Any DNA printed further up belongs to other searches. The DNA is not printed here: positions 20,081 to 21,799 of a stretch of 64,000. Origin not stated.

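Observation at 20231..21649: Minor pilin fused to an LVIVD-repeat beta-propeller (candidate pilus-tip adhesin)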

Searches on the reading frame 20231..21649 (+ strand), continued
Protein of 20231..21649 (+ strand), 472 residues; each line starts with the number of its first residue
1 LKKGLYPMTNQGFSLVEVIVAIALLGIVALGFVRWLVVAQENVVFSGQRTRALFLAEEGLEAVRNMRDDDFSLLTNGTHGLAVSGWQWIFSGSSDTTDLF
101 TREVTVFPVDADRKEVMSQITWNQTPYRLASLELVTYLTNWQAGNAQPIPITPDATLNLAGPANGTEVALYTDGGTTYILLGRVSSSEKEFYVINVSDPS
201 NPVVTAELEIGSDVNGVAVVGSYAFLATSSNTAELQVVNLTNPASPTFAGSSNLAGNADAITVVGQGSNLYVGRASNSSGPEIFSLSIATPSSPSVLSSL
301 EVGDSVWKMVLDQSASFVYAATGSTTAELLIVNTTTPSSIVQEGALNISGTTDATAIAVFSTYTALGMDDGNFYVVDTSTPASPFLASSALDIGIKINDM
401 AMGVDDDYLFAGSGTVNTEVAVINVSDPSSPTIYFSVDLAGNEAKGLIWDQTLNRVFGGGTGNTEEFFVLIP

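Call 32: search_solved_structures(query=A1, max_evalue=1)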
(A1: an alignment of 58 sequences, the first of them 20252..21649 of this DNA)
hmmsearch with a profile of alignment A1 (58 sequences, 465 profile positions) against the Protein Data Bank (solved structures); distinct sequences matched with E-value up to 1: 17.
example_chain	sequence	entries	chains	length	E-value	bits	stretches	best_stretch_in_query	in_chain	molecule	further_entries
6fkm_A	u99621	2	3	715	0.0093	17.5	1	331-420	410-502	Plexin A, isoform A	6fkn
8snb_4A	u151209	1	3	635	0.017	16.7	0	336-412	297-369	Cilia- and flagella-associated protein 52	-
9egp_A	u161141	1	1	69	0.018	16.6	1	7-47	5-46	Geopilin domain 1 protein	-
7tgg_A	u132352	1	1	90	0.058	14.9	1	6-35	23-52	Geopilin domain 1 protein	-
7u1i_A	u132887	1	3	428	0.068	14.7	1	216-259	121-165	Vicilin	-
6b3x_A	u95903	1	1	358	0.09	14.3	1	331-452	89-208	Cleavage stimulation factor subunit 1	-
1ri6_A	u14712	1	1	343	0.12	13.8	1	309-411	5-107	putative isomerase ybhE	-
7u1h_A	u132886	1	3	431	0.17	13.4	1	216-256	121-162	Allergen Len c 1.0101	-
9h2q_B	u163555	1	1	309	0.18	13.3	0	291-397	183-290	Autophagy-related protein 16-1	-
9qfq_P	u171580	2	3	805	0.22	13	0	348-419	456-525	WD repeat-containing protein 1,Methylated-DNA--protein-cysteine methyltransferase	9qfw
2vdu_B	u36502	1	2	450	0.22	13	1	307-411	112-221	TRNA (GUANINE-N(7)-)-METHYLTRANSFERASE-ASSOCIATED WD REPEAT PROTEIN TRM82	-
9laa_A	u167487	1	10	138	0.43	12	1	5-36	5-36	Type IV pilin protein PilA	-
4bts_AR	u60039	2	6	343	0.54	11.7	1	343-418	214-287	40S RIBOSOMAL PROTEIN RACK1 | RACK1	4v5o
5hrm_A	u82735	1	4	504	0.66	11.4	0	225-294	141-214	Haloalkylphosphorus hydrolase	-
7suk_LW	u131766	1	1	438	0.85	11.1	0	351-435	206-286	U3 small nucleolar RNA-associated protein 7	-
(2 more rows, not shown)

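Call 34: find_encoding_contigs(protein=P0030, flank=8000, max_places=1)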
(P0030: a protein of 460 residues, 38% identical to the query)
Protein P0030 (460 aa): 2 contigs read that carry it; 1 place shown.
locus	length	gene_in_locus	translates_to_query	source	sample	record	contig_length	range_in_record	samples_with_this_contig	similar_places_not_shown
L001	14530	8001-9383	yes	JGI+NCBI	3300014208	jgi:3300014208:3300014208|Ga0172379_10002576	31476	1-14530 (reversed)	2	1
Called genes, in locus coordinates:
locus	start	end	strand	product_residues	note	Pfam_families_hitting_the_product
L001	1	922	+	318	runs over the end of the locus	PF02779:Transket_pyr, PF02780:Transketolase_C, PF22613:Transketolase_C_1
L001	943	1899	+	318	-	PF13793:Pribosyltran_N, PF00156:Pribosyltran, PF14572:Pribosyl_synth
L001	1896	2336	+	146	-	PF02502:LacAB_rpiB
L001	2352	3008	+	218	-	PF00834:Ribul_P_3_epim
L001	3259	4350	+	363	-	PF13200:DUF4015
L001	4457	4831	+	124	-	PF00072:Response_reg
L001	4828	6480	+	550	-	PF05157:MshEN, PF00437:T2SSE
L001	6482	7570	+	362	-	PF00482:T2SSF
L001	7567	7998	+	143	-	-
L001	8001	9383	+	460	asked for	PF09826:Beta_propel (faint), PF08309:LVIVD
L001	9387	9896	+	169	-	-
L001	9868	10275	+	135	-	-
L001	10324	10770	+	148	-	PF07963:N_methyl (faint)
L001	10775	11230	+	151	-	PF07963:N_methyl (weak)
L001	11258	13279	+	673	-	PF03924:CHASE, PF00989:PAS, PF08448:PAS_4, PF13188:PAS_8 (weak), PF13426:PAS_9, PF08447:PAS_3, PF00512:HisKA, PF02518:HATPase_c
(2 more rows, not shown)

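Call 35: find_encoding_contigs(protein=P0099, flank=8000, max_places=1)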
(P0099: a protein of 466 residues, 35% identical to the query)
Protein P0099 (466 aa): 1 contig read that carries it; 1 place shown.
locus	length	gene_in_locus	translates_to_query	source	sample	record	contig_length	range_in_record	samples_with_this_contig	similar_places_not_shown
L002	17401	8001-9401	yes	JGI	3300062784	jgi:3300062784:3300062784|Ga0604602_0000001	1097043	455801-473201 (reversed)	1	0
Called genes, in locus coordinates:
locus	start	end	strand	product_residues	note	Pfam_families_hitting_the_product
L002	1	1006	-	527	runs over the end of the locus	PF17957:Big_7, PF00041:fn3, PF13620:CarboxypepD_reg, PF13715:CarbopepD_reg_2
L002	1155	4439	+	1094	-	PF03924:CHASE, PF00989:PAS, PF08447:PAS_3 (weak), PF08448:PAS_4, PF13426:PAS_9, PF00512:HisKA, PF02518:HATPase_c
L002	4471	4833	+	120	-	PF00072:Response_reg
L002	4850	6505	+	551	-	PF05157:MshEN, PF00437:T2SSE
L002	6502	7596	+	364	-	PF00482:T2SSF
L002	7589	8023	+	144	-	PF07963:N_methyl (weak)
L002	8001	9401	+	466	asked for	PF08309:LVIVD (faint), PF09826:Beta_propel (faint)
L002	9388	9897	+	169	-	-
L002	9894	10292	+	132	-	-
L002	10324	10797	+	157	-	PF07963:N_methyl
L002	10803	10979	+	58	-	-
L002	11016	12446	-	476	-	PF00929:RNase_T, PF01541:GIY-YIG (weak), PF27096:UvrC_M, PF27115:Cho_C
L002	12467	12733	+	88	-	PF07866:DUF1653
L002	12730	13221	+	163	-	PF14328:DUF4385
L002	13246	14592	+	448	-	PF03616:Glt_symporter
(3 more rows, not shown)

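Call 36: find_related_loci(query=A1, collection=genome_contigs, flank=6000)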
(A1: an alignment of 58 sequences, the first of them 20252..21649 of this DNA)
Query A1 (465 aa) in genome_contigs; peptide patterns used: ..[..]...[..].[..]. (x = any residue, [..] = any of these).
315 stretches matched a pattern; 228 encode a relative of the query (tblastn E <= 1e-3); the best 80 are kept; 80 distinct loci.
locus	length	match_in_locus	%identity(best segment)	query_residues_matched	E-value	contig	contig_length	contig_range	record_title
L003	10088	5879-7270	63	1-465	0e+0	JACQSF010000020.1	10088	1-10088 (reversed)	MAG: Candidatus Uhrbacteria bacterium isolate NC_groundwater_1378_Ag_S-0.2um_51_101 S_p2_S4_coassembly_k141_2189564, who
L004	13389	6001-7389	60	2-465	0e+0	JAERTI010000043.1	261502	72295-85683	MAG: Candidatus Uhrbacteria bacterium isolate BH28 c_000000008469, whole genome shotgun sequence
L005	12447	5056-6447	60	1-465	0e+0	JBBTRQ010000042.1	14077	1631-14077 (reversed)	MAG: Patescibacteria group bacterium isolate H52-bin078_1 H52_bin078_1_000000000042, whole genome shotgun sequence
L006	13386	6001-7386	46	4-465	4e-121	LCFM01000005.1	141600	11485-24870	MAG: Parcubacteria group bacterium GW2011_GWA2_43_13 UV70_C0005, whole genome shotgun sequence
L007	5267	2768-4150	37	5-465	1e-92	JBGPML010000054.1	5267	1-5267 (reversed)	MAG: Patescibacteria group bacterium isolate OBJ_0618_7090110_239 k141_4395006_length_5267_cov_28.7466, whole genome sho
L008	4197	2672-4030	37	3-465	1e-87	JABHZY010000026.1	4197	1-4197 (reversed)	MAG: Candidatus Komeilibacteria bacterium isolate SI047_bin95 k141_1473826, whole genome shotgun sequence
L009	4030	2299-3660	38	6-465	5e-87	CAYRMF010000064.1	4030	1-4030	MAG TPA_asm: uncultured Candidatus Saccharibacteria bacterium isolate SRP286056_co1_556 genome assembly, contig: NODE_34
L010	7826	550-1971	38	4-465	3e-86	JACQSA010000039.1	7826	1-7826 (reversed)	MAG: Candidatus Uhrbacteria bacterium isolate NC_groundwater_1373_Ag_S-0.2um_44_41 S_p2_S4_coassembly_k141_2420761, whol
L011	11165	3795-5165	36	5-465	5e-85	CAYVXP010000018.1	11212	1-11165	MAG TPA_asm: uncultured Gammaproteobacteria bacterium isolate SRP272421_co2_156 genome assembly, contig: NODE_20691_leng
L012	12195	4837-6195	36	3-465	1e-83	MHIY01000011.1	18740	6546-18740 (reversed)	MAG: Candidatus Colwellbacteria bacterium RIFCSPLOWO2_01_FULL_48_10 rifcsplowo2_01_scaffold_21792, whole genome shotgun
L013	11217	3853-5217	36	6-465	1e-83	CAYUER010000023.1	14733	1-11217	MAG TPA_asm: uncultured Gammaproteobacteria bacterium isolate SRP342105_co2_115 genome assembly, contig: NODE_4293_lengt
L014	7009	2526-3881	36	5-465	3e-82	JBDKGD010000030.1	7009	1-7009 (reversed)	MAG: Candidatus Parcubacteria bacterium isolate farmington_2019_sw_WHONDRS-S19S_0053_B_bin.5 scaffold_1691221, whole gen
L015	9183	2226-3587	38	5-465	2e-82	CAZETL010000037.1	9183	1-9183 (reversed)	MAG TPA_asm: uncultured Bdellovibrionales bacterium isolate binchicken_co128_378 genome assembly, contig: NODE_6948_leng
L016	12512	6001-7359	38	3-465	8e-81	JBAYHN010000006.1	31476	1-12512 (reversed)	MAG: Candidatus Gracilibacteria bacterium isolate SO_2016_GW1_150 scaffold02576_OW334_2016, whole genome shotgun sequenc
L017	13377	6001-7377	38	2-465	2e-80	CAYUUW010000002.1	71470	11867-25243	MAG TPA_asm: uncultured Candidatus Peribacteria bacterium isolate SRP219642_co6_370 genome assembly, contig: NODE_195_le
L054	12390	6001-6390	57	5-134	9e-44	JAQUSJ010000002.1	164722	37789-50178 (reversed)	MAG: Candidatus Daviesbacteria bacterium isolate STD1_94 NODE_157_length_164722_cov_15.344324_Sandtown_D1, whole genome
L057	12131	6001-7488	29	5-435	1e-42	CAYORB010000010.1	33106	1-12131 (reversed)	MAG TPA_asm: uncultured Candidatus Peribacteria bacterium isolate SRP077602_co5_415 genome assembly, contig: NODE_6523_l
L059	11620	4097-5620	26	3-435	1e-41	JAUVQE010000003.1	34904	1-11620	MAG: Nitrospirota bacterium isolate CSMAG_680 CSMAG_680_k127_24368988_length_34904_cov_23.7590, whole genome shotgun seq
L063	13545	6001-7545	26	3-443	2e-40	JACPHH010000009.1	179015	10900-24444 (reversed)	MAG: Candidatus Peregrinibacteria bacterium isolate NC_groundwater_409_Ag_B-0.1um_39_11 GD18-4_B1_scaffold_244544, whole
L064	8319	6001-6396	53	5-136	1e-40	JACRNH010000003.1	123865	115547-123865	MAG: Candidatus Collierbacteria bacterium isolate NC_groundwater_1930_Pr3_S-0.2um_42_7 scaffold_38895, whole genome shot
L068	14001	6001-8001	50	2-426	9e-40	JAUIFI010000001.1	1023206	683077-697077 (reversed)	MAG: bacterium isolate 8_bin.77 NODE_5_length_1023206_cov_7.442498, whole genome shotgun sequence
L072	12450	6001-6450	48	1-149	8e-39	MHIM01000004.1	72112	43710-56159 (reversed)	MAG: Candidatus Buchananbacteria bacterium RIFCSPLOWO2_01_FULL_39_33 rifcsplowo2_01_scaffold_1414, whole genome shotgun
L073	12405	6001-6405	50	1-135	6e-39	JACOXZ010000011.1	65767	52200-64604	MAG: Candidatus Liptonbacteria bacterium isolate NC_groundwater_166_Ag_S-0.1um_47_12 S4_GD2017_2_S1_scaffold_594, whole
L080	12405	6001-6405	45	1-135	5e-37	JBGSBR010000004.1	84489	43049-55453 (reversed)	MAG: Weeksellaceae bacterium isolate NCIPD_CMAR_MAG_22 NODE_4_length_84489_cov_8.416007, whole genome shotgun sequence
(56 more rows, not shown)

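Call 40: search_protein_families(library=pfam, proteins=[L072:5959-7854:+, L073:5971-7515:+, L068:5974-8181:+, L054:5983-6570:+, L064:5956-6594:+, L057:5971-7818:+, L063:5956-7830:+, L080:6001-6735:+, L059:4079-5929:+], max_evalue=0.01)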
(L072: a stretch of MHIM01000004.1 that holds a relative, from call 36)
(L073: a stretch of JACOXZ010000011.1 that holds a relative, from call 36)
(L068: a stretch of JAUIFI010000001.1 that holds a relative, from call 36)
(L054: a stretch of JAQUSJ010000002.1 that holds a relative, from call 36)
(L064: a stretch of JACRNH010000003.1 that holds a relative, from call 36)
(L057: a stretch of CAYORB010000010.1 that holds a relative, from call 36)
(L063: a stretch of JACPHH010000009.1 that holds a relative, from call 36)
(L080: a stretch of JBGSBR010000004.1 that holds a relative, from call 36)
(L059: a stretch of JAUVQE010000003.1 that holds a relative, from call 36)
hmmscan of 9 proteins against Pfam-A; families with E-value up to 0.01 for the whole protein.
L072:5959-7854:+ (631 aa): 3 families
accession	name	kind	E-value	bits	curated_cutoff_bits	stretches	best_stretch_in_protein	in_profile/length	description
PF00041.27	fn3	-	2.7e-17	63.2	25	2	286-373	4-69/84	Fibronectin type III domain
PF16656.11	Pur_ac_phosph_N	-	3e-12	47.4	30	2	289-374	4-82/93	Purple acid Phosphatase, N-terminal domain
PF10179.15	NDNF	-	1.7e-05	25.3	27.3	0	463-500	84-121/127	Neuron-derived neurotrophic factor, first Fn(III) domain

L073:5971-7515:+ (514 aa): 4 families
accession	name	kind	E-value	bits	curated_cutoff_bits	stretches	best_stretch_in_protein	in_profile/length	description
PF00041.27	fn3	-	1.7e-12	47.8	25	1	284-370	2-69/84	Fibronectin type III domain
PF16656.11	Pur_ac_phosph_N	-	5.8e-07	30.4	30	1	287-378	5-84/93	Purple acid Phosphatase, N-terminal domain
PF04213.18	HtaA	-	5.3e-05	24.3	24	1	86-230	21-164/164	Htaa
PF16794.11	fn3_4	-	0.00053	20.3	27.1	0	287-373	7-92/103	Fibronectin-III type domain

L068:5974-8181:+ (735 aa): 3 families
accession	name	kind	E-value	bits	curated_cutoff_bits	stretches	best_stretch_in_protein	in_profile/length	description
PF08309.17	LVIVD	-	1.2e-23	82.6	20.2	2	571-607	5-39/42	LVIVD repeat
PF09826.15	Beta_propel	-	7.3e-06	25.5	22.4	0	438-471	314-346/495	Beta propeller domain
PF07963.17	N_methyl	-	0.0042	17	21.2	1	10-33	2-25/27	Prokaryotic N-terminal methylation motif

L054:5983-6570:+ (195 aa): 1 family
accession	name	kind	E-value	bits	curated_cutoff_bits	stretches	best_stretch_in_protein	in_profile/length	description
PF07963.17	N_methyl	-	1.1e-05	25.2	21.2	1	3-27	2-26/27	Prokaryotic N-terminal methylation motif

L064:5956-6594:+ (212 aa): 1 family
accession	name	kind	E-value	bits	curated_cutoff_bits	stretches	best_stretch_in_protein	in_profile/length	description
PF07963.17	N_methyl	-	1e-05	25.3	21.2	1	13-36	3-26/27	Prokaryotic N-terminal methylation motif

L057:5971-7818:+ (615 aa): 5 families
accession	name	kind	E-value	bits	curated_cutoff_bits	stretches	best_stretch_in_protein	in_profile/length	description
PF08309.17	LVIVD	-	1.3e-21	76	20.2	3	344-376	4-34/42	LVIVD repeat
PF09826.15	Beta_propel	-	7.1e-07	28.9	22.4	1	359-430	280-350/495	Beta propeller domain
PF07963.17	N_methyl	-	1.4e-05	24.8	21.2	1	10-32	5-27/27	Prokaryotic N-terminal methylation motif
PF21959.2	DUF6923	-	0.00049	20.4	27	0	399-465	101-166/234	Repeat of unknown function (DUF6923)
PF21544.3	PorZ_N_b_propeller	-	0.0045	17.7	27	0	209-272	78-135/154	TSS9, PorZ, N-terminal beta-propeller domain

L063:5956-7830:+ (624 aa): 3 families
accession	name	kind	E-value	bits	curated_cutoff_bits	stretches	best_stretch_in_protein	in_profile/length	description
PF08309.17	LVIVD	-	3.5e-33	113.1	20.2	4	218-256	3-39/42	LVIVD repeat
PF09826.15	Beta_propel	-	6.5e-12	45.5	22.4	2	226-325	315-423/495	Beta propeller domain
PF07963.17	N_methyl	-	5.6e-06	26.1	21.2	1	13-39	1-27/27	Prokaryotic N-terminal methylation motif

L080:6001-6735:+ (244 aa): 1 family
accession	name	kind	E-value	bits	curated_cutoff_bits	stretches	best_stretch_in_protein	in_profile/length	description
PF07963.17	N_methyl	-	0.00025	20.9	21.2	1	2-23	3-24/27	Prokaryotic N-terminal methylation motif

L059:4079-5929:+ (616 aa): 4 families
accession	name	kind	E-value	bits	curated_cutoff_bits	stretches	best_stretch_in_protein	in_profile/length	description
PF08309.17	LVIVD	-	4.8e-21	74.3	20.2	3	212-244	5-35/42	LVIVD repeat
PF09826.15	Beta_propel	-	1.5e-06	27.8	22.4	1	379-494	44-177/495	Beta propeller domain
PF07963.17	N_methyl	-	4e-06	26.6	21.2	1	7-30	4-27/27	Prokaryotic N-terminal methylation motif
PF21544.3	PorZ_N_b_propeller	-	0.0077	17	27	0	212-272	82-136/154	TSS9, PorZ, N-terminal beta-propeller domain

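Call 66: fold_search(model_id=the predicted structure, library=viral)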
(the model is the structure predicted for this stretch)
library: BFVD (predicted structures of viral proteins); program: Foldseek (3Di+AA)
matches with E <= 10: 974; with E <= 0.001: 200
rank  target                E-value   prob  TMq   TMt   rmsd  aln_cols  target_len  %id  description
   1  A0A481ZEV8            5.2e-14  1.00  0.56  0.25   4.3       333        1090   20  Putative Ig domain protein [Pithovirus LCPAC404]
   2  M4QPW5                3.0e-11  1.00  0.60  0.50  22.4       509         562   14  (no name in the UniProt tables at hand)
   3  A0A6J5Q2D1            5.3e-11  1.00  0.54  0.23  10.5       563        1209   12  Uncharacterized protein [uncultured Caudovirales phage]
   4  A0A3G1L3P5            2.9e-10  1.00  0.52  0.22  11.9       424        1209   12  BNR repeat domain protein [Synechococcus phage S-CBWM1]
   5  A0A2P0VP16            4.1e-10  1.00  0.44  0.23  16.7       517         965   11  TIR/WD40 domain-containing protein [Tetraselmis virus 1]
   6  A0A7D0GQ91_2          1.2e-09  1.00  0.53  0.29  23.1       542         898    9  (no name in the UniProt tables at hand)
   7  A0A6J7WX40            1.8e-09  1.00  0.54  0.26   3.3       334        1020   10  Intramolecular chaperone auto-processing domain containing protein [uncultured Caudovirales phage]
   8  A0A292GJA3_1          3.1e-09  1.00  0.53  0.19   4.5       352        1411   10  (no name in the UniProt tables at hand)
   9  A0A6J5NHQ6            4.6e-09  1.00  0.49  0.17  19.3       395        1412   15  Uncharacterized protein [uncultured Caudovirales phage]
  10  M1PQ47                5.9e-09  1.00  0.53  0.75   3.5       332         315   10  (no name in the UniProt tables at hand)
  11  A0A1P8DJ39            8.3e-09  1.00  0.50  0.47  15.2       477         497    9  (no name in the UniProt tables at hand)
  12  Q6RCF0                8.7e-09  1.00  0.52  0.53  10.4       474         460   12  Outer capsid protein [Vibrio phage VP2]
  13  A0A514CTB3            1.0e-08  1.00  0.50  0.70   5.4       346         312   14  Uncharacterized protein [Achromobacter phage Motura]
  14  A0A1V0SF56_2          1.1e-08  1.00  0.53  0.26   3.8       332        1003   10  Collagen triple helix repeat motif-containing protein [Hokovirus HKV1]
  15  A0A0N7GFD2            1.1e-08  1.00  0.46  0.61   8.9       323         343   13  Uncharacterized protein [Pseudomonas phage POR1]
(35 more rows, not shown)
